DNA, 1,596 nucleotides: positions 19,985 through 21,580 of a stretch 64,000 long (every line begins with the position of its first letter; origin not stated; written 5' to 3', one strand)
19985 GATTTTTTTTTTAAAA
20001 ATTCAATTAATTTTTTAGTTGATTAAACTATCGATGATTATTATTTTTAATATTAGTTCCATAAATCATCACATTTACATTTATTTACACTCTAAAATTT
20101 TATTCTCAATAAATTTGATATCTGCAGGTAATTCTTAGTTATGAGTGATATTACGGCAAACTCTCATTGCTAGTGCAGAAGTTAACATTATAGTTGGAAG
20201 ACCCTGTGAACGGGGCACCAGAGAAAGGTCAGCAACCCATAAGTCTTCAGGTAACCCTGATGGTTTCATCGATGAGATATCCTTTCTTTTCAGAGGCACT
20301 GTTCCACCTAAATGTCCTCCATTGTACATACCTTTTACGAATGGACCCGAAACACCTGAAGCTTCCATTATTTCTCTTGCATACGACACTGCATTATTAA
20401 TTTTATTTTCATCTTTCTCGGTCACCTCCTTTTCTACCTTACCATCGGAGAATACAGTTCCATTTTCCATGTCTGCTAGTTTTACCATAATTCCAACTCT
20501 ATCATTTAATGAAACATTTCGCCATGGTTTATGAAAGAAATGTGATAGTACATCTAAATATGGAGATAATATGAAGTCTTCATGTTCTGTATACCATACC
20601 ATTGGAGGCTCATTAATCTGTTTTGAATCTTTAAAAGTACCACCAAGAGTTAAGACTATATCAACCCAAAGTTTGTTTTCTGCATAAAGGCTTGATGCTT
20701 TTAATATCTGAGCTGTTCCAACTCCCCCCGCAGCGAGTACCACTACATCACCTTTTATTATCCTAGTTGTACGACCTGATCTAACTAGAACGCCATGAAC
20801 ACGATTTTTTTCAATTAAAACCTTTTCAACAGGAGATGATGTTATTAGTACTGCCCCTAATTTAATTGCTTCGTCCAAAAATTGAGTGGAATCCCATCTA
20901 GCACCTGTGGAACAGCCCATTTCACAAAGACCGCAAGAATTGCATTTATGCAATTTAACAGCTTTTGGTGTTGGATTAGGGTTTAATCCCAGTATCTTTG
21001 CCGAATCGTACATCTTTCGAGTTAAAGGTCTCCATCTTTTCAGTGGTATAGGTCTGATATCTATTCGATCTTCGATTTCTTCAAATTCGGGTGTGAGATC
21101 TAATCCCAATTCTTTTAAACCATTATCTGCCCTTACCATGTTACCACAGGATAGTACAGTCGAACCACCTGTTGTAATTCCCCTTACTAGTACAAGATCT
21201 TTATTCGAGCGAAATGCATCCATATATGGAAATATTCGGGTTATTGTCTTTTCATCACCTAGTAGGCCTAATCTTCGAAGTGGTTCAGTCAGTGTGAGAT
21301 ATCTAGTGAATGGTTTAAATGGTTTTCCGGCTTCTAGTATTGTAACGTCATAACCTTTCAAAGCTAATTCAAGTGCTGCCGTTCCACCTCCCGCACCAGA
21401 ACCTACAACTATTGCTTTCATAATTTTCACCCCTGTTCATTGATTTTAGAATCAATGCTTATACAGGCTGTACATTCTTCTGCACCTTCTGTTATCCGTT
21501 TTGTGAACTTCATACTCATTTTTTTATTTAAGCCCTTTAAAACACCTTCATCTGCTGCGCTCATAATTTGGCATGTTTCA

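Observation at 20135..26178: Compact 4-gene operon combining pyruvyl-transferase-like, reductase-adenylase fusion, V4R/ATC-hydrolase-like and GMC flavoprotein genes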

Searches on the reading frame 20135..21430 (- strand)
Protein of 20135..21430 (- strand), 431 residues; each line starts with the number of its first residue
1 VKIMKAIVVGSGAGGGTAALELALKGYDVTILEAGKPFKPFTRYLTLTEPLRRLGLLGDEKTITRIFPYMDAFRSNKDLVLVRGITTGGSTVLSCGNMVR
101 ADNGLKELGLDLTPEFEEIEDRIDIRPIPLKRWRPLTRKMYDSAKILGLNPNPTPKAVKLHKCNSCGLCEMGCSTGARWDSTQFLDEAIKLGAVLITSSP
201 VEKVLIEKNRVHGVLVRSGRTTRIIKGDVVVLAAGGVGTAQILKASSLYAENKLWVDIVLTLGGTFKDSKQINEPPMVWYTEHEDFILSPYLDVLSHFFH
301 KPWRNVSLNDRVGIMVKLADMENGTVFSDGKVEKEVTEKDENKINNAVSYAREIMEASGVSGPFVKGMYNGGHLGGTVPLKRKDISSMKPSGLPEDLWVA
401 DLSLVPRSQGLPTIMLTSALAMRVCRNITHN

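Call 3: search_protein_families(library=pfam, proteins=[window:20135-21430:-], max_evalue=0.01)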
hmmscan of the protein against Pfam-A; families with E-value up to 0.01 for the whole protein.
window:20135-21430:- (431 aa): 9 families
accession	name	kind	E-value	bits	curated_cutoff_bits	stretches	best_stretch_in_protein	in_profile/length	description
PF00732.25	GMC_oxred_N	-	2.7e-20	73.6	23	1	8-252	5-207/218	GMC oxidoreductase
PF00890.30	FAD_binding_2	-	1.3e-10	41.5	20.4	2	6-38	2-34/414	FAD binding domain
PF01266.30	DAO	-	7.1e-10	39.4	27.9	2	6-35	2-31/353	FAD dependent oxidoreductase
PF07992.20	Pyr_redox_2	-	6.6e-05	22.9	26.1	1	5-36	2-33/291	Pyridine nucleotide-disulphide oxidoreductase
PF13450.12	NAD_binding_8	-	7.3e-05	23.4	21.9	1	8-35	1-28/68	NAD(P)-binding Rossmann-like domain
PF01134.28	GIDA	-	0.00049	19.7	22.1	0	6-32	2-28/391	Glucose inhibited division protein A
PF03486.20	HI0933_like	-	0.00095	19.1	50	0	5-36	2-33/244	HI0933-like protein Rossmann domain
PF13738.12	Pyr_redox_3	-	0.00097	18.9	30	0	7-46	1-41/305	Pyridine nucleotide-disulphide oxidoreductase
PF01494.25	FAD_binding_3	-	0.008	15.9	22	0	5-47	3-45/349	FAD binding domain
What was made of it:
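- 20135..21421 (-): GMC-family flavoprotein, 428 aa from the ATG at 21421. N-terminal GxGxxG and invariant His373 in GGHLGG. PF00732 at 2.7e-20 (call 3).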

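Call 4: search_protein_families(library=ncbifam, proteins=[window:20135-21430:-], max_evalue=0.01)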
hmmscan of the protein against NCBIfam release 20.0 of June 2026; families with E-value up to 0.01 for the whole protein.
window:20135-21430:- (431 aa): 51 families (the best 25 are shown)
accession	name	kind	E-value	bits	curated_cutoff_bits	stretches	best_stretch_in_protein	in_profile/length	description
TIGR03970.1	mycofact_MftG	equivalog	6.1e-12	45.2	387.45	1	7-254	4-271/487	mycofactocin dehydrogenase MftG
TIGR04542.1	GMC_mycofac_2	equivalog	1.4e-11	44.1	400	2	186-257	178-246/425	mycofactocin system GMC family oxidoreductase MftG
NF004789.0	PRK06134.1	subfamily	2.9e-09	36.1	747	1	185-245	224-285/581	FAD-dependent oxidoreductase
NF002550.0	PRK02106.1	subfamily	8.6e-08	31.1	605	1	167-253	188-277/563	choline dehydrogenase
NF045637.1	carotdesatCrtDProt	equivalog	3.1e-07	29.3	580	1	7-34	2-29/485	1-hydroxycarotenoid 3,4-desaturase CrtD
NF053717.1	VnlPnlRedVprA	equivalog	5.7e-07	28.7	600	0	183-254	136-211/481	vinyl phenol reductase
TIGR00551.1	nadB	equivalog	9.6e-07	27.9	452.75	1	191-239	142-190/489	L-aspartate oxidase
NF058674.1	CholsOxChoxAB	equivalog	1.5e-06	27.1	850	1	6-40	8-42/535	cholesterol oxidase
NF006130.0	PRK08274.1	equivalog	8.1e-06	24.9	369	1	184-242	138-197/467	FAD-dependent tricarballylate dehydrogenase TcuA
NF009477.0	PRK12843.1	equivalog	8.2e-06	24.5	758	1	190-255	233-299/578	FAD-dependent oxidoreductase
TIGR01810.1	betA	equivalog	1e-05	24.4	732.1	1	135-251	152-268/532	choline dehydrogenase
NF009414.0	PRK12778.1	equivalog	1.3e-05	23.6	1103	1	4-34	432-462/752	bifunctional dihydroorotate dehydrogenase B NAD binding subunit/NADPH-dependent glutamate synthase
NF001933.0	PRK00711.1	subfamily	5.5e-05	22.3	383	0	4-33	1-30/429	D-amino acid dehydrogenase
NF005510.0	PRK07121.1-3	subfamily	7.4e-05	21.7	481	0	186-240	188-244/492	FAD-binding protein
NF041080.1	DGGGPL_reductase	equivalog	8.5e-05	21.6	580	0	182-239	99-158/447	digeranylgeranylglycerophospholipid reductase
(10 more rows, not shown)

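Call 17: search_solved_structures(query=window:20135-21430:-, max_evalue=0.01)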
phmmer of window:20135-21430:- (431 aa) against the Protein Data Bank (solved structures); distinct sequences matched with E-value up to 0.01: 6.
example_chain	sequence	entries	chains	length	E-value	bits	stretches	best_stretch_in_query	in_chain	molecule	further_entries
8rpg_A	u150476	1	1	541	6.3e-05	25.1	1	164-247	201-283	Alcohol oxidase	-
8hdd_A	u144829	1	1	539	0.001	21.1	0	166-246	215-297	Glucose dehydrogenase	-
6a2u_B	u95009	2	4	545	0.0011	21.1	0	166-246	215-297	Glucose dehydrogenase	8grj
3gdn_A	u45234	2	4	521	0.0012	21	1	7-254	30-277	R-oxynitrile lyase isoenzyme 1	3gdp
1ju2_A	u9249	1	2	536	0.0013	20.9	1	7-254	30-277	hydroxynitrile lyase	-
4k29_A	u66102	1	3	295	0.0062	18.6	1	118-197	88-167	Enoyl-CoA hydratase/isomerase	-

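Call 53: search_solved_structures(query=A6, max_evalue=0.001, show_alignments=3)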
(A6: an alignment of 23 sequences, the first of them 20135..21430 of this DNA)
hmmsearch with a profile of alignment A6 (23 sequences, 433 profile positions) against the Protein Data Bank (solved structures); distinct sequences matched with E-value up to 0.001: 123 (the best 60 are shown).
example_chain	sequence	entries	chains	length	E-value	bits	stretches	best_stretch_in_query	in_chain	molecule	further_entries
3gdn_A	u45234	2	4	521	1.1e-12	50.8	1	8-255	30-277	R-oxynitrile lyase isoenzyme 1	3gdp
1ju2_A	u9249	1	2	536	1.2e-12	50.7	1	8-255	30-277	hydroxynitrile lyase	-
8rpf_A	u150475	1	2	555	6.4e-12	48.4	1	191-294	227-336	alcohol oxidase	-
8b7s_A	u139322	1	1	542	9.1e-12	47.9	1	191-276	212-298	Chloramphenicol-inactivating oxidoreductase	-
1coy_A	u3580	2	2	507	1.4e-11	47.2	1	7-245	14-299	CHOLESTEROL OXIDASE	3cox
8rpg_A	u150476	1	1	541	8.6e-11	44.7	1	165-255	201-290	Alcohol oxidase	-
4qi7_A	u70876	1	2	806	2.8e-10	42.9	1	188-257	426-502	Cellobiose dehydrogenase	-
9fl2_A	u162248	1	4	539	3.4e-10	42.7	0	195-252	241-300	pyranose oxidase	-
8qve_A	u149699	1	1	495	9.5e-10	41.2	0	192-250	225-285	Pyranose oxidase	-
8hdd_A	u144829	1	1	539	1e-09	41.1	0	5-38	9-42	Glucose dehydrogenase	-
6a2u_B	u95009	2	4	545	1.1e-09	41.1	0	5-38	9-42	Glucose dehydrogenase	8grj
3red_A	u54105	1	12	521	1.6e-09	40.5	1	8-255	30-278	Hydroxynitrile lyase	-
4qi4_A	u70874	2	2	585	1.7e-09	40.4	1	188-257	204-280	Cellobiose dehydrogenase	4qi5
7dve_A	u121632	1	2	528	4.9e-09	38.9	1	196-251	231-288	6'''-hydroxyparomomycin C oxidase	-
4qi6_A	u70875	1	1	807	6.8e-09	38.4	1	188-257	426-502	Cellobiose dehydrogenase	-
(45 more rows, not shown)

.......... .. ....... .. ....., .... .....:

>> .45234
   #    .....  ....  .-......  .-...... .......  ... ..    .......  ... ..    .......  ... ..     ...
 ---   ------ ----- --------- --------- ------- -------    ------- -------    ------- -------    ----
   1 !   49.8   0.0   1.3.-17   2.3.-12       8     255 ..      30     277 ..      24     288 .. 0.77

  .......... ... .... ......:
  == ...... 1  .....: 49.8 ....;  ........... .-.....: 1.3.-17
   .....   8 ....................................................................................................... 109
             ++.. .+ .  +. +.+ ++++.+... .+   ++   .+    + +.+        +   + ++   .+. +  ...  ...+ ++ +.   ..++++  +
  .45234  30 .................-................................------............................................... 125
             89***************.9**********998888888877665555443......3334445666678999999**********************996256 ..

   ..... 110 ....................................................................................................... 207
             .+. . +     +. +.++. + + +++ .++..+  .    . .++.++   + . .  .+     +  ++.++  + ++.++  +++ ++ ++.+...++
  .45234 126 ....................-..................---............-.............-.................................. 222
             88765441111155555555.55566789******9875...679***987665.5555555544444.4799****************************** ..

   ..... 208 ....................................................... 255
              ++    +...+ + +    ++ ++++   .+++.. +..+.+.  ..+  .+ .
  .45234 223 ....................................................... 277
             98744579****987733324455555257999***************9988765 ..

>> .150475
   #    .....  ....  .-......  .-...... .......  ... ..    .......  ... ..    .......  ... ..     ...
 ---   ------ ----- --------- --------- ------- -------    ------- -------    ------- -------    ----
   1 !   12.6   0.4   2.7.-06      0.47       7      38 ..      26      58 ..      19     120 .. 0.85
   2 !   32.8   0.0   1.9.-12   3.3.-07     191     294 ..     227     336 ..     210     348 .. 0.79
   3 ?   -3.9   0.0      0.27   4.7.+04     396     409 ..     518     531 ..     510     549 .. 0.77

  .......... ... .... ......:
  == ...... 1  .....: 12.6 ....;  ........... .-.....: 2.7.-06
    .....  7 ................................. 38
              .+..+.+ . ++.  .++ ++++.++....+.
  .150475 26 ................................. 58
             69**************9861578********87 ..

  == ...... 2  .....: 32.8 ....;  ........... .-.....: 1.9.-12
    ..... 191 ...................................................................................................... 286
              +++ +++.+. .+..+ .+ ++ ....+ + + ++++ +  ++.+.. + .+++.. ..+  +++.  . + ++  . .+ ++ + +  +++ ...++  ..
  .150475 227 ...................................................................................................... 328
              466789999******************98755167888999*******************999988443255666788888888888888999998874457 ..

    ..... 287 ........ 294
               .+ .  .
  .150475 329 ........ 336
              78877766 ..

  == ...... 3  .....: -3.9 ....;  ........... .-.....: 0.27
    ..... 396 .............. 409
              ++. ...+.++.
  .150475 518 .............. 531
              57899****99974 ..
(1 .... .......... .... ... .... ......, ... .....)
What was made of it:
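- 20135..21421 (-): A profile search against PDB hits GMC enzymes at 1e-12 (call 53).
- On GMC oxidoreductase: A profile search hits PDB GMC enzymes (call 53).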

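Call 54: search_solved_structures(query=window:20135-21430:-, max_evalue=0.01, show_alignments=3)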
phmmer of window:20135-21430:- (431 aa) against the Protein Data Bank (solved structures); distinct sequences matched with E-value up to 0.01: 6.
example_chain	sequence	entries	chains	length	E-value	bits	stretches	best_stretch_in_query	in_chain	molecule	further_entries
8rpg_A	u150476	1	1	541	6.3e-05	25.1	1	164-247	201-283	Alcohol oxidase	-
8hdd_A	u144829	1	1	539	0.001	21.1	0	166-246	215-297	Glucose dehydrogenase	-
6a2u_B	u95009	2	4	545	0.0011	21.1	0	166-246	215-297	Glucose dehydrogenase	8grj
3gdn_A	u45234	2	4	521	0.0012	21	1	7-254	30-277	R-oxynitrile lyase isoenzyme 1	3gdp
1ju2_A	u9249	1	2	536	0.0013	20.9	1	7-254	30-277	hydroxynitrile lyase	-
4k29_A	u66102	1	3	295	0.0062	18.6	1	118-197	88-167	Enoyl-CoA hydratase/isomerase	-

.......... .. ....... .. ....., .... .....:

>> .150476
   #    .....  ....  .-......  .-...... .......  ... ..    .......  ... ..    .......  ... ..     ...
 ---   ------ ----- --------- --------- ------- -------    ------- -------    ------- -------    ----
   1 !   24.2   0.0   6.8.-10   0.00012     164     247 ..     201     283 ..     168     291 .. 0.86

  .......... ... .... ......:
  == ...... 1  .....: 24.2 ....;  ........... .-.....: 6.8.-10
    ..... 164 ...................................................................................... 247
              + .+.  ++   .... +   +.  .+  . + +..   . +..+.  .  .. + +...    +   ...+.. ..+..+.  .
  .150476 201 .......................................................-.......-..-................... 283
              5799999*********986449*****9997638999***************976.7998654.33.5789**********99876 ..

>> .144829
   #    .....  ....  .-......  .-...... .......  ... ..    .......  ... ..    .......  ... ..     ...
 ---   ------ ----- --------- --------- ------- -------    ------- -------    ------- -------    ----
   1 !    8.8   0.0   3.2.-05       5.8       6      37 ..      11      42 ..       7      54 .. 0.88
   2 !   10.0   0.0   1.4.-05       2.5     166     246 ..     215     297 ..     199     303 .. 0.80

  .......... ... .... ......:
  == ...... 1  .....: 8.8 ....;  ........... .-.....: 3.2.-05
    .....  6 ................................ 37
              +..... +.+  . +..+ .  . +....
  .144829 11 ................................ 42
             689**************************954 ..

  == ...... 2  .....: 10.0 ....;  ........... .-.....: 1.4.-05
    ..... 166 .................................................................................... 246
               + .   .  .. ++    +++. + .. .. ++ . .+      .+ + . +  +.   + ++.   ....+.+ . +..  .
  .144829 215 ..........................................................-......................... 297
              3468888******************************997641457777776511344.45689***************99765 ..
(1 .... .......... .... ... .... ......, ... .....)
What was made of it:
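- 20912..20944 (-): C163-x2-C166-x2-C169-x3-C173 motif (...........). Predicted Fe-S cluster site of the GMC protein. C169 and C173 align with C218 and C222 of 6a2u_B (call 54).
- On Fe-S-containing FAD dehydrogenase complex, catalytic subunit (BcGDH alpha type): The alignment is weak (domain E-value 2.5) but positionally consistent (call 54).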
